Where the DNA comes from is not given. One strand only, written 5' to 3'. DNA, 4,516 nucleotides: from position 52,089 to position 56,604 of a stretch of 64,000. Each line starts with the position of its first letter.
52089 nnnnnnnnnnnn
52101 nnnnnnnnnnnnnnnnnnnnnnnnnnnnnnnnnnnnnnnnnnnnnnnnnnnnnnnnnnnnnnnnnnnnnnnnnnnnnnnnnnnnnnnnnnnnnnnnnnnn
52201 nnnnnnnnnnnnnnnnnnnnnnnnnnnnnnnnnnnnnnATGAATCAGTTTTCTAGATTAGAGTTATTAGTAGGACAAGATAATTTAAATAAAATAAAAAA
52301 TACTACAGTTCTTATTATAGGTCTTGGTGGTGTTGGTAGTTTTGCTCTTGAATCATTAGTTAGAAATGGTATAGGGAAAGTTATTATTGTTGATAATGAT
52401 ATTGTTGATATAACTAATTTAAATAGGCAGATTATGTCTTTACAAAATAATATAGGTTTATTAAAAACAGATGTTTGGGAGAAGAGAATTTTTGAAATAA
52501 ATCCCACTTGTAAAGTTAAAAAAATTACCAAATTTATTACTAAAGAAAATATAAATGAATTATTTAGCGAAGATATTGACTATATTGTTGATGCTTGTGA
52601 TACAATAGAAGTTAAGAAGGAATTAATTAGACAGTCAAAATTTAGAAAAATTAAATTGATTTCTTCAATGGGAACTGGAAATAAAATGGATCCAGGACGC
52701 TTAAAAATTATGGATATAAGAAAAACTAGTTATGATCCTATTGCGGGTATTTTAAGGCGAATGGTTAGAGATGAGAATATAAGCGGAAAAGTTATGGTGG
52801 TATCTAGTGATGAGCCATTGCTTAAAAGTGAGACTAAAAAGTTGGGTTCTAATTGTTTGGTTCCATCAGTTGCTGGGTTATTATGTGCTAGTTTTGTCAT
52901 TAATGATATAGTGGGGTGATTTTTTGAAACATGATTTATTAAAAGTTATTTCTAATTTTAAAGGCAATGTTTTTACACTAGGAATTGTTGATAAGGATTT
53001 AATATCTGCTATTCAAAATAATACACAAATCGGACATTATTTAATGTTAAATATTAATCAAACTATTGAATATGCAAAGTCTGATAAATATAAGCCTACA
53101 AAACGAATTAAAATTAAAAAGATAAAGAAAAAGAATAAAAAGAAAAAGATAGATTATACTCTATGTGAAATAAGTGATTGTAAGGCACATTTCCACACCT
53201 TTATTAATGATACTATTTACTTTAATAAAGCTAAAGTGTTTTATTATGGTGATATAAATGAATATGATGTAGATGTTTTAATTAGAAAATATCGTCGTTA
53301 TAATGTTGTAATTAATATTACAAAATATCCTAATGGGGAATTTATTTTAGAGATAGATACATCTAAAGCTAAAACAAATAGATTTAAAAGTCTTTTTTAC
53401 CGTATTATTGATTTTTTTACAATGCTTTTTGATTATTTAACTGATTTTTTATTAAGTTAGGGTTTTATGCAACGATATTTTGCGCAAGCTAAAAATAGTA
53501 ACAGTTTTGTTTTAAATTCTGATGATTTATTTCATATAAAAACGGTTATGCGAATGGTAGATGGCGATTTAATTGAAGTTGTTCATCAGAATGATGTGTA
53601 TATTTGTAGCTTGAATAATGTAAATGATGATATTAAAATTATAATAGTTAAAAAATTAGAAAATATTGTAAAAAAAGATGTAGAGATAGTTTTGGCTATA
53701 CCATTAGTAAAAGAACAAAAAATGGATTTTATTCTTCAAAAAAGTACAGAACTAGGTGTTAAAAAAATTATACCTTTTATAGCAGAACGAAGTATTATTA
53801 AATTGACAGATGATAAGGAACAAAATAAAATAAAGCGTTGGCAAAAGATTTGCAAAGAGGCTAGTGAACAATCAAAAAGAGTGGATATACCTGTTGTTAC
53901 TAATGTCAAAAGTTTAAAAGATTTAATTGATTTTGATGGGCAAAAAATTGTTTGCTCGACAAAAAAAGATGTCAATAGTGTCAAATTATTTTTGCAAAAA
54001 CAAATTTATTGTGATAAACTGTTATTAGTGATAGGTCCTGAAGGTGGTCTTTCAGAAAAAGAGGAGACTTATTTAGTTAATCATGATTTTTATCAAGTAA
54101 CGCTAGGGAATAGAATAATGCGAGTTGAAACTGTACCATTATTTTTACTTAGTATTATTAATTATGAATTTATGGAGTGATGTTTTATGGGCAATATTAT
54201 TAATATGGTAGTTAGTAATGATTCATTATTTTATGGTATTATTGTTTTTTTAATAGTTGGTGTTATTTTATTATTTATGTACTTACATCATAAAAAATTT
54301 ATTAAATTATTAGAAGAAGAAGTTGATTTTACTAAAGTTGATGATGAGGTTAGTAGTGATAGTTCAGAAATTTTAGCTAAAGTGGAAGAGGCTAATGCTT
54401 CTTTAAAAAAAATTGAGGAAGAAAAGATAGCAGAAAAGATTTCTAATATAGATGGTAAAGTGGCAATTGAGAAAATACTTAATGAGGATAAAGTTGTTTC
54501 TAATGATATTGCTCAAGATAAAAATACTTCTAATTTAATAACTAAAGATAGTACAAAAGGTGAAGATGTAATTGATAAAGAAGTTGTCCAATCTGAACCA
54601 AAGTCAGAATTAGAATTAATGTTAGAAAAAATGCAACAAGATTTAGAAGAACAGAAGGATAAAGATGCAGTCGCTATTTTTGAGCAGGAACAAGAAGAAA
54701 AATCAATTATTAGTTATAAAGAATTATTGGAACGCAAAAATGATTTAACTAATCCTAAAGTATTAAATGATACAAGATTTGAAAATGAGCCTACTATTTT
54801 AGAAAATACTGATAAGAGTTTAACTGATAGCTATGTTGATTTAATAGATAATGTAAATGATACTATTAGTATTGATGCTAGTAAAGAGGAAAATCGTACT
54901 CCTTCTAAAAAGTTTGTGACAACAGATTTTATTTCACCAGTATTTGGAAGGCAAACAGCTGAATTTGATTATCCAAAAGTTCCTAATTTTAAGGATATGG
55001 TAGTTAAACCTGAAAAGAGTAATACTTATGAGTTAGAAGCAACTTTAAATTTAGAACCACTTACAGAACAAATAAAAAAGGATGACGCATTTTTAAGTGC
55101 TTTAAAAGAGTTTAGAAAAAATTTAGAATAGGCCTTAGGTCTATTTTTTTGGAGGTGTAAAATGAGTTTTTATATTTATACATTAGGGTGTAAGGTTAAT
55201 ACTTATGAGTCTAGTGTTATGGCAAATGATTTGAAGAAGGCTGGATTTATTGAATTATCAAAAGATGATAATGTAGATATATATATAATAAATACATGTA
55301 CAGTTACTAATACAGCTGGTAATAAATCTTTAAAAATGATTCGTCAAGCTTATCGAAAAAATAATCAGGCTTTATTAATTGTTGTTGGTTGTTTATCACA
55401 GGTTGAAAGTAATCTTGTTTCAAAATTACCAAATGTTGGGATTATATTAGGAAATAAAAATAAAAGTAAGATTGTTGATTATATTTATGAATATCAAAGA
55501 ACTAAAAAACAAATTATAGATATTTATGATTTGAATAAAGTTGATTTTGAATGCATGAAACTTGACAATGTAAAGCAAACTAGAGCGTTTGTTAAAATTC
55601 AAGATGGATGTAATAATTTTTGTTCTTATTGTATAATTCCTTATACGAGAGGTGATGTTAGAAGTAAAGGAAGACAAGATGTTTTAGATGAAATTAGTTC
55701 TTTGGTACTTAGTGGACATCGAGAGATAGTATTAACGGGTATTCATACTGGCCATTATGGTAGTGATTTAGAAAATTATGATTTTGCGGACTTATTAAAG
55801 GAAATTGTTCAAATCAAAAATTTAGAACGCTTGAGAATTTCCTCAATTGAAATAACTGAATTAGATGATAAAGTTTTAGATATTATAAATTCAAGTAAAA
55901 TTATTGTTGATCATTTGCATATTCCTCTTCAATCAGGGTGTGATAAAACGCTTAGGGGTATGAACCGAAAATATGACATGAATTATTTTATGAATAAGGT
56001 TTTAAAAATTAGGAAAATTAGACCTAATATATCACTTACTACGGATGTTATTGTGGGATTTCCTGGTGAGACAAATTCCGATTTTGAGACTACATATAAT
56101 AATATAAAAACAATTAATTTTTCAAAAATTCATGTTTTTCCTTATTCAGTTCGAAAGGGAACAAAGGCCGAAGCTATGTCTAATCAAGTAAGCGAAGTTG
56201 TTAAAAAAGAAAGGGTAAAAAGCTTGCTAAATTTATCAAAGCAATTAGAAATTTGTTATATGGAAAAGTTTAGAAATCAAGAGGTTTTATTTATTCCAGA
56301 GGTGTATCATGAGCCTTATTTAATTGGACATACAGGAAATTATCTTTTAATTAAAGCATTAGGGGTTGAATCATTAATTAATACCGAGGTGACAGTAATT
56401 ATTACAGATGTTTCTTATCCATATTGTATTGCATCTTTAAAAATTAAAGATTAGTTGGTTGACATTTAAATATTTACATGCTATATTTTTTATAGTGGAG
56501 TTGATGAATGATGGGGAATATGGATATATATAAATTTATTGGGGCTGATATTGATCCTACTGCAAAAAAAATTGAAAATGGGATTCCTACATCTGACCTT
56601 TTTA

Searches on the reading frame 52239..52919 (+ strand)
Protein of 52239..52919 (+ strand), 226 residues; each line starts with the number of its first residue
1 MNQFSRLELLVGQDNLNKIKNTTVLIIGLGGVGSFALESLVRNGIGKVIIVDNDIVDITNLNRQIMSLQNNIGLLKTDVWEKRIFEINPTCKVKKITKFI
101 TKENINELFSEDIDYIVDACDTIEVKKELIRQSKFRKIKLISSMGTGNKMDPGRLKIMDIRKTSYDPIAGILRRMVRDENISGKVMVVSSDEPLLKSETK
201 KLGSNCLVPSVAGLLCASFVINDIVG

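Call 6: search_protein_families(library=pfam, proteins=[window:52239-52919:+])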
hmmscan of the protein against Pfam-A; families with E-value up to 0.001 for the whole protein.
window:52239-52919:+ (226 aa): 2 families
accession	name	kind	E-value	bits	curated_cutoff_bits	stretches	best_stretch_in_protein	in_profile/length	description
PF00899.27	ThiF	-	1e-38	133.3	28.1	1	9-149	6-147/238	ThiF family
PF01488.26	Shikimate_DH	-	0.0004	20.9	24.3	1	13-66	4-57/138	Shikimate / quinate 5-dehydrogenase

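Call 8: find_related_loci(query=window:52239-52919:+, collection=genome_contigs, flank=3000)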
Query window:52239-52919:+ (226 aa) in genome_contigs; peptide patterns used: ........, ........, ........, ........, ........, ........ (x = any residue, [..] = any of these).
240 stretches matched a pattern; 105 encode a relative of the query (tblastn E <= 1e-3); the best 80 are kept; 80 distinct loci.
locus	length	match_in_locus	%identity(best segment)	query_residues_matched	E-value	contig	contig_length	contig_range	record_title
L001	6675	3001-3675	83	1-225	2e-122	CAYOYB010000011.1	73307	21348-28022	MAG TPA_asm: uncultured Muribaculaceae bacterium isolate SRP199465_co1_408 genome assembly, contig: NODE_596_length_7330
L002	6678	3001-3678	87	1-226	3e-120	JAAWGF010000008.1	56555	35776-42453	MAG: Bacilli bacterium isolate ABMPRH_31_1_2 SL341417_scaffold_1392, whole genome shotgun sequence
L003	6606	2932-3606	76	1-225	8e-115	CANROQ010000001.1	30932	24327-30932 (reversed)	MAG: uncultured Bacilli bacterium isolate Lapin-019__bin42 genome assembly, contig: Lapin-019__NODE_819_length_30932_cov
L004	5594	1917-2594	73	1-226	1e-105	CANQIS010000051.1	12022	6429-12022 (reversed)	MAG: uncultured Bacilli bacterium isolate Lapin-027__bin63 genome assembly, contig: Lapin-027__NODE_5277_length_12022_co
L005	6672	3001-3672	71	3-226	4e-102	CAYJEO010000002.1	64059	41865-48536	MAG TPA_asm: uncultured Muribaculaceae bacterium isolate ERP123703_co2_246 genome assembly, contig: NODE_170_length_6405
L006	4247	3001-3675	68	1-226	2e-95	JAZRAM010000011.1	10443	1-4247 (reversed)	MAG: Bacilli bacterium isolate T1900045141_TC20190135.MAGScoT_cleanbin_000018 SGB_4920_k141_2783095, whole genome shotgu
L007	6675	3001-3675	65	1-226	2e-93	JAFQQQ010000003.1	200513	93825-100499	MAG: Bacilli bacterium isolate RGIG2062 Goat_Colon-2__c190, whole genome shotgun sequence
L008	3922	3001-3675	66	1-226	3e-90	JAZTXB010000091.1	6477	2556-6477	MAG: Bacilli bacterium isolate T1900045331_YK20190020.MAGScoT_cleanbin_000028 SGB_6528_k141_1202987, whole genome shotgu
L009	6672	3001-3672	65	2-226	7e-89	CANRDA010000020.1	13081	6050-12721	MAG: uncultured Bacilli bacterium isolate Lapin-027__bin13 genome assembly, contig: Lapin-027__NODE_4662_length_13081_co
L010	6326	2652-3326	63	1-226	7e-89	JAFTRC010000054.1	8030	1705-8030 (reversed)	MAG: Bacilli bacterium isolate RGIG4073 Roe_deer_Cecum.Co__c1734372, whole genome shotgun sequence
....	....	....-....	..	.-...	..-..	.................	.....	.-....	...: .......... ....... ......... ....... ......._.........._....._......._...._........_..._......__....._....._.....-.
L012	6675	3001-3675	62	1-225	1e-87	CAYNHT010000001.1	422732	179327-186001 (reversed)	MAG TPA_asm: uncultured Muribaculaceae bacterium isolate SRP241341_co1_139 genome assembly, contig: NODE_4_length_422732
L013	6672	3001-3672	64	2-226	2e-87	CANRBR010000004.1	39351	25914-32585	MAG: uncultured Bacilli bacterium isolate Lapin-028__bin7 genome assembly, contig: Lapin-028__NODE_1033_length_39351_cov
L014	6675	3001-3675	65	1-225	4e-86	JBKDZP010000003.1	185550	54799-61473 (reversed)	MAG: Bacilli bacterium isolate VLC_121 c_000002371853, whole genome shotgun sequence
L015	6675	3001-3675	59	1-225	7e-86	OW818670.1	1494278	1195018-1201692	metagenome genome assembly, chromosome: 1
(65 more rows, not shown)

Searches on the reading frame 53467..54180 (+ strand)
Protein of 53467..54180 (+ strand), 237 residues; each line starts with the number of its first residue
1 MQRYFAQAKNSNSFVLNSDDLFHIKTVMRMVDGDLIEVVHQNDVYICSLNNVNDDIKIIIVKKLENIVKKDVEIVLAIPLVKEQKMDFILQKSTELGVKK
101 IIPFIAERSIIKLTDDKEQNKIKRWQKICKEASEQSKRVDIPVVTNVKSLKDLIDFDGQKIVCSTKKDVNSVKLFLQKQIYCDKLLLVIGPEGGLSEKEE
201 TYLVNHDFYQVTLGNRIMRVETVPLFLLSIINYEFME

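Call 6: search_protein_families(library=pfam, proteins=[window:53467-54180:+])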
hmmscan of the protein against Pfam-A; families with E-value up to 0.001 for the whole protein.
window:53467-54180:+ (237 aa): 2 families
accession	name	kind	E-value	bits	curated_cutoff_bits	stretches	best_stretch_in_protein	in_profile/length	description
PF04452.19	Methyltrans_RNA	-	2.2e-46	157.9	23.9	1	70-231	3-164/165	RNA methyltransferase domain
PF20260.4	PUA_4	-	0.00016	22.1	23.9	1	16-55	1-41/48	RNA methyltransferase PUA domain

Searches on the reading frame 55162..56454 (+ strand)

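Call 6: search_protein_families(library=pfam, proteins=[window:55162-56454:+])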
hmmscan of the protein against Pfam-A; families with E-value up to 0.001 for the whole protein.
window:55162-56454:+ (430 aa): 2 families
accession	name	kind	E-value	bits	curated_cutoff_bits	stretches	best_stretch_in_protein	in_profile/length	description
PF00919.26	UPF0004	-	1.9e-24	85.9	27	1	3-97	2-98/98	Uncharacterized protein family UPF0004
PF04055.27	Radical_SAM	-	9.1e-23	81.7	29.5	1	145-313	2-164/166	Radical SAM superfamily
